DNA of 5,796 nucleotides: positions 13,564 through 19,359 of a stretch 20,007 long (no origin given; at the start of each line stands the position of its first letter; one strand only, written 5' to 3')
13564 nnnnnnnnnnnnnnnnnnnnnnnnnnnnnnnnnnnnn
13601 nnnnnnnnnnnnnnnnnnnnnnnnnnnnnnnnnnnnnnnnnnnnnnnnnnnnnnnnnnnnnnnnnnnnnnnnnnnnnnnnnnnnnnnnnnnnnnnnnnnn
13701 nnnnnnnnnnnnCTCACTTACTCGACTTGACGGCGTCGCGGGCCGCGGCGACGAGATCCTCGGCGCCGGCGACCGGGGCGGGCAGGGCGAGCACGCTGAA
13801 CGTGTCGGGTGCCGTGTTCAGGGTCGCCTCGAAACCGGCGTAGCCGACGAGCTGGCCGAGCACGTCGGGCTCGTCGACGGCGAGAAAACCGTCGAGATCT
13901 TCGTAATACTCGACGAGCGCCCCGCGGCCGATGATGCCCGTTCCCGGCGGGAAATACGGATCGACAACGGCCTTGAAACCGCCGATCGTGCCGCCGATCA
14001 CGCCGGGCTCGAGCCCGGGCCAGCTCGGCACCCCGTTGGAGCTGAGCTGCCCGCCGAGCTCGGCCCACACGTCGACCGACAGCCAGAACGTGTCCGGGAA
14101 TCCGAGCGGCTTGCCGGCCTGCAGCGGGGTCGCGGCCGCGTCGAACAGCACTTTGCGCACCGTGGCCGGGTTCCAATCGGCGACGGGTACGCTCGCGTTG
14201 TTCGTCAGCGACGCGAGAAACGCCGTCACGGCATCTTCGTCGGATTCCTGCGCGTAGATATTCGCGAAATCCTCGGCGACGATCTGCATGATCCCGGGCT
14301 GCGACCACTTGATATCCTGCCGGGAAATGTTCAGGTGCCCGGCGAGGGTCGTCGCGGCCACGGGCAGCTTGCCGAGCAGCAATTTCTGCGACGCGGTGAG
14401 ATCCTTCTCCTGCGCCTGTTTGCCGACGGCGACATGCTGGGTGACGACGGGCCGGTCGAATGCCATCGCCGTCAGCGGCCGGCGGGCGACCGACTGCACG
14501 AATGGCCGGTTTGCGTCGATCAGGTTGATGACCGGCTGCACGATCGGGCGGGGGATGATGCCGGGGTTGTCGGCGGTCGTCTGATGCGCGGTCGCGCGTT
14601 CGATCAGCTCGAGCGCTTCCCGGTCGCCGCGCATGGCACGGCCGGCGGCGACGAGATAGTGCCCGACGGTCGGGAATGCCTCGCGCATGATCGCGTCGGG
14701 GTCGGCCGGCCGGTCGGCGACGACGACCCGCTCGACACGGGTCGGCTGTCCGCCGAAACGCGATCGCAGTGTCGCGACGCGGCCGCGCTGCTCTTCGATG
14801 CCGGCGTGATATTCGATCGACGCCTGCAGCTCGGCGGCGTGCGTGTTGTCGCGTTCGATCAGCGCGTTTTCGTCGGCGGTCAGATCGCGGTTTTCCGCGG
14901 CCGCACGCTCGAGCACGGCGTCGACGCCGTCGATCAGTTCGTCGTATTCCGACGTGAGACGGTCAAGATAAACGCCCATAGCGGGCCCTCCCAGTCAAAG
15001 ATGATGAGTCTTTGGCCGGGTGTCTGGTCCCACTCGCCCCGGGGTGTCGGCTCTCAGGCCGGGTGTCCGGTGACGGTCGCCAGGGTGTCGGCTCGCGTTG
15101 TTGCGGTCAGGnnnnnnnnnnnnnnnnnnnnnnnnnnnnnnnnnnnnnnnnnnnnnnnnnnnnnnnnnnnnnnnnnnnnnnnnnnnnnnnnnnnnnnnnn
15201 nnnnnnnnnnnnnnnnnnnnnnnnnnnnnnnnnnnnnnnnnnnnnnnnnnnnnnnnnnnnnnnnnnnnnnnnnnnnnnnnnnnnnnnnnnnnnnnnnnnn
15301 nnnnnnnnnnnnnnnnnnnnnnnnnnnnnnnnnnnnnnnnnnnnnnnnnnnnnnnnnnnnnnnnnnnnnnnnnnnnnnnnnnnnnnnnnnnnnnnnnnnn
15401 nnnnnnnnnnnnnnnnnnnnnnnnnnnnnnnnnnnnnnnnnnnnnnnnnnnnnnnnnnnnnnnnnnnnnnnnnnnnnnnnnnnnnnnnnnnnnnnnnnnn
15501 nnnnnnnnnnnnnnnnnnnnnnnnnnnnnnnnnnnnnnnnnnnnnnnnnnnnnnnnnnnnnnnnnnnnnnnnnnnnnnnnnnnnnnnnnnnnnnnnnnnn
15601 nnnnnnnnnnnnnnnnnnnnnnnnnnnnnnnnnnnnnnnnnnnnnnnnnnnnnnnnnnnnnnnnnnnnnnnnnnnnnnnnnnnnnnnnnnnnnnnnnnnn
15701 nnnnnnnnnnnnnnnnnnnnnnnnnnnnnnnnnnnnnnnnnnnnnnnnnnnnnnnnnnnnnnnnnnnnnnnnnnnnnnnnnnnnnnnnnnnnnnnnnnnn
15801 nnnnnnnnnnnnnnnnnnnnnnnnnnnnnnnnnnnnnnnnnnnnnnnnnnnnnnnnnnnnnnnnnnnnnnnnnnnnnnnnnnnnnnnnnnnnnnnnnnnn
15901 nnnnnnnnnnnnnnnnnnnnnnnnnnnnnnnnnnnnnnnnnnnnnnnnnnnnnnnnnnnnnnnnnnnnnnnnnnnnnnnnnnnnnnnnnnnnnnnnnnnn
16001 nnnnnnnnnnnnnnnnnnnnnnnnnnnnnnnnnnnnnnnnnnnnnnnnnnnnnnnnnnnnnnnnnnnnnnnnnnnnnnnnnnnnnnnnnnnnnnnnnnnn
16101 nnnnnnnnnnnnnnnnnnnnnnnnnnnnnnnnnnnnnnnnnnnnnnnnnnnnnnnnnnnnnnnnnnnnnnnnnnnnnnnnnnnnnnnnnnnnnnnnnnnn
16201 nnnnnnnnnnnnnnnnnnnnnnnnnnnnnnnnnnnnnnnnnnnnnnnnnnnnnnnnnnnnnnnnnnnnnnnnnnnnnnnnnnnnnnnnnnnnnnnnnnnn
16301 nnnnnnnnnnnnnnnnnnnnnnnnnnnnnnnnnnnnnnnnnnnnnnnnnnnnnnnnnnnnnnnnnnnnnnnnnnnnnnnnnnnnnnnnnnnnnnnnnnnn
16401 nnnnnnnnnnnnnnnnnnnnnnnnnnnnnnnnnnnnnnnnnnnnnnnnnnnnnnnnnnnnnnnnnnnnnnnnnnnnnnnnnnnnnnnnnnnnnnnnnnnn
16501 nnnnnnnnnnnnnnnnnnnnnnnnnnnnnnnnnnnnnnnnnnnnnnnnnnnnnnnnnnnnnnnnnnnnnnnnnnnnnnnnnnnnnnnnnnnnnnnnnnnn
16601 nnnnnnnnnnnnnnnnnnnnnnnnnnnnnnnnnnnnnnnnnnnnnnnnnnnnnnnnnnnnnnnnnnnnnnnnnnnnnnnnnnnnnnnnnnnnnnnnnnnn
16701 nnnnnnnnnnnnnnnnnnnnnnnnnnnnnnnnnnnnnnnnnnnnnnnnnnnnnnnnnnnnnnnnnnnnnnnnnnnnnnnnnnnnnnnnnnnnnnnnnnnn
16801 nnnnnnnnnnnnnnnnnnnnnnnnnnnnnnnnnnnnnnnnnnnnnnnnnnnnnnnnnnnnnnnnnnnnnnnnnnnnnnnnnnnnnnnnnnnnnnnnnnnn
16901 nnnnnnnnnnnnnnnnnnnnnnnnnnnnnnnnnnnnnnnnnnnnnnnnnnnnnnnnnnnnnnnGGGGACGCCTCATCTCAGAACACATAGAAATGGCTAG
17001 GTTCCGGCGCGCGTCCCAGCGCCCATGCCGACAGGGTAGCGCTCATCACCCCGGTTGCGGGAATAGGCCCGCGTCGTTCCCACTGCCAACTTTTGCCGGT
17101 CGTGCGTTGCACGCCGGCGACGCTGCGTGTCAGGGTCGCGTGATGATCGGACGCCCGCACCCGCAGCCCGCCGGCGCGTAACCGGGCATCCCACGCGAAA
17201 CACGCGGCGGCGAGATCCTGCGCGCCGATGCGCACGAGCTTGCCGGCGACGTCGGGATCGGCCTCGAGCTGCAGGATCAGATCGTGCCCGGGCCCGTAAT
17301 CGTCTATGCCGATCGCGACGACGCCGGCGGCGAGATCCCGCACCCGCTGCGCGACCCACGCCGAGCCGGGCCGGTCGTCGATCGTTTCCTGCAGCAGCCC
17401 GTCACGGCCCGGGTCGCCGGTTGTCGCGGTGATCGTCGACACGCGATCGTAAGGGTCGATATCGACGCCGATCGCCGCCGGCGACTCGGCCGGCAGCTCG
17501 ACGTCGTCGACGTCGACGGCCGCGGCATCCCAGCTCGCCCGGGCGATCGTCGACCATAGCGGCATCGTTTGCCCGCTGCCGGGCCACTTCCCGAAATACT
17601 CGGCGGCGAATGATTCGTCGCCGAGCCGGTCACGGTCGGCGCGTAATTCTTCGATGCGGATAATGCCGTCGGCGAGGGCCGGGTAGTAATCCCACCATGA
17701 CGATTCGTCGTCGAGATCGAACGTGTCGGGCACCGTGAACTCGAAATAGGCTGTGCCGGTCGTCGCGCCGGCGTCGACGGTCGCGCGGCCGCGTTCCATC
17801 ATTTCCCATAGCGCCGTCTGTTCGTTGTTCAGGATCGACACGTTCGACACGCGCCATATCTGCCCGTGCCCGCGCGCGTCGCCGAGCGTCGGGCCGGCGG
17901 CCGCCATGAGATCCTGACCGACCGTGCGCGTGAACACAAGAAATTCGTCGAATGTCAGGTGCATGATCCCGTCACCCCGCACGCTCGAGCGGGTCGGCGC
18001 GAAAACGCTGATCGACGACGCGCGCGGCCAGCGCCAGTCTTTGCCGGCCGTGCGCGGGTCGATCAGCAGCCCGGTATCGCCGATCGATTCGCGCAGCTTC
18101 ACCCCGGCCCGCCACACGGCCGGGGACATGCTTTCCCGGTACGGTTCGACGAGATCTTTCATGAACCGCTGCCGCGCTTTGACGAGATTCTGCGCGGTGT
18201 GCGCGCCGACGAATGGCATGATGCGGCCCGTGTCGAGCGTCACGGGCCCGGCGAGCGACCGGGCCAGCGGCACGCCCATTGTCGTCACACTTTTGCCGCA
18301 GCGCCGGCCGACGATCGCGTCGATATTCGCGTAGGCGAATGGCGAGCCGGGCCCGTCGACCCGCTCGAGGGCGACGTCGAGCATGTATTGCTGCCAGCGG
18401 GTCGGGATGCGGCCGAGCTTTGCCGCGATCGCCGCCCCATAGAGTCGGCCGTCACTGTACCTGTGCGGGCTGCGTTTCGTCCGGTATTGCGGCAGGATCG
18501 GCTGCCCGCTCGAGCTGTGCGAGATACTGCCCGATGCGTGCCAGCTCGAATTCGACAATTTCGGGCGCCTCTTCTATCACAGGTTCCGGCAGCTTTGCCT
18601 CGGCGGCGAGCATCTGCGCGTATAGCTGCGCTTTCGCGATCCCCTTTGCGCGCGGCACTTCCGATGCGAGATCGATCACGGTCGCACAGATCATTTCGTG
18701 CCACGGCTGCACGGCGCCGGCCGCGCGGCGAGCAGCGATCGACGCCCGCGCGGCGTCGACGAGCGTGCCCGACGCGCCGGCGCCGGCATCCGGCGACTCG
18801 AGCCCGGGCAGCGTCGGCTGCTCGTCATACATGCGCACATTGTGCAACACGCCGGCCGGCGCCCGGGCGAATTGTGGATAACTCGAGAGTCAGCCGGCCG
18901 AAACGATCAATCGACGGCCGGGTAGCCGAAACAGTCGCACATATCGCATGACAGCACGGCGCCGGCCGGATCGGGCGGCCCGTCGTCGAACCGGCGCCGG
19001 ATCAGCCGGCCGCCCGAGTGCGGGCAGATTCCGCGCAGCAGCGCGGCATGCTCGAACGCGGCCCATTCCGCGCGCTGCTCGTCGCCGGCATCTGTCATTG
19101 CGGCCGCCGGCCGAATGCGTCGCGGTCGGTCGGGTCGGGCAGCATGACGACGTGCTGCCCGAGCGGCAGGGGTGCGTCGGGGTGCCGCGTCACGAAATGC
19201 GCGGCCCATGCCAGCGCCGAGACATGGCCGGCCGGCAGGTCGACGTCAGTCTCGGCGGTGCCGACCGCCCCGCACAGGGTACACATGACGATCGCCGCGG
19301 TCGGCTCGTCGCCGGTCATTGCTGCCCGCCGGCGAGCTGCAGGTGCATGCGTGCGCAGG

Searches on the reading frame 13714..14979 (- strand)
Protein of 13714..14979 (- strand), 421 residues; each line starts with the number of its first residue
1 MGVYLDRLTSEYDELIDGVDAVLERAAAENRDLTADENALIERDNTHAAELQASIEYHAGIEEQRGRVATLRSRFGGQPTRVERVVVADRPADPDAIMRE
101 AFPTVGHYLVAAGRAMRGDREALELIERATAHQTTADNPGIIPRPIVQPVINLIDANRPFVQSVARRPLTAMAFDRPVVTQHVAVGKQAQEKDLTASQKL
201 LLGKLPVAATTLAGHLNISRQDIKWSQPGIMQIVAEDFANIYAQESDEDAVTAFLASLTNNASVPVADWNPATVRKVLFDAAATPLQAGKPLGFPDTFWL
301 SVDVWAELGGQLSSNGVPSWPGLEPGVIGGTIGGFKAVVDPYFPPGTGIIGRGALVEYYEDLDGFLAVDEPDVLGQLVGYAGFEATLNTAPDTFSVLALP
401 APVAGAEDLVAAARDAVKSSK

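Call 11: search_protein_families(library=pfam, max_evalue=0.01, proteins=[window:13714-14979:-])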
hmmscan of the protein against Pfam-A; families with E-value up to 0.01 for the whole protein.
window:13714-14979:- (421 aa): 1 family
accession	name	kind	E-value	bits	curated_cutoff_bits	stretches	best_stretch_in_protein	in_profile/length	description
PF25209.1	Phage_capsid_4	-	3.7e-07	31.1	27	1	135-368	8-224/262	Phage capsid protein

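Call 12: search_protein_families(library=phrogs, max_evalue=0.001, proteins=[window:13714-14979:-])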
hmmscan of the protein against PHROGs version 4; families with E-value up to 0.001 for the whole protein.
window:13714-14979:- (421 aa): 2 families
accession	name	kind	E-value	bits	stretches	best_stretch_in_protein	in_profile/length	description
phrog_2263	-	head and packaging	3.3e-34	119.7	1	21-406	171-550/551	major head protein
phrog_10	-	head and packaging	1.7e-06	28.3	1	14-351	274-583/752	major head protein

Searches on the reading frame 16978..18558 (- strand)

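Call 11: search_protein_families(library=pfam, max_evalue=0.01, proteins=[window:16978-18558:-])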
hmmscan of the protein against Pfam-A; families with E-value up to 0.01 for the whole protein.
window:16978-18558:- (526 aa): 0 families

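Call 12: search_protein_families(library=phrogs, max_evalue=0.001, proteins=[window:16978-18558:-])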
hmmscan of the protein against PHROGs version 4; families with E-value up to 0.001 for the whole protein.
window:16978-18558:- (526 aa): 1 family
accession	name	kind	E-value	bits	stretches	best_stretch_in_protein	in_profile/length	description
phrog_2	-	head and packaging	4.1e-09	36.7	1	54-453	268-557/807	terminase large subunit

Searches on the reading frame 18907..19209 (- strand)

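Call 89: search_protein_families(library=pfam, max_evalue=0.1, proteins=[window:18907-19209:-])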
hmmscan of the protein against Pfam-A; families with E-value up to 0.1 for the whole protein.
window:18907-19209:- (100 aa): 1 family
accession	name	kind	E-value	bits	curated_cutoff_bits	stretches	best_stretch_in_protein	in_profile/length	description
PF24042.1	DUF7351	-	0.068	13.4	31.2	1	46-97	53-106/177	Domain of unknown function (DUF7351)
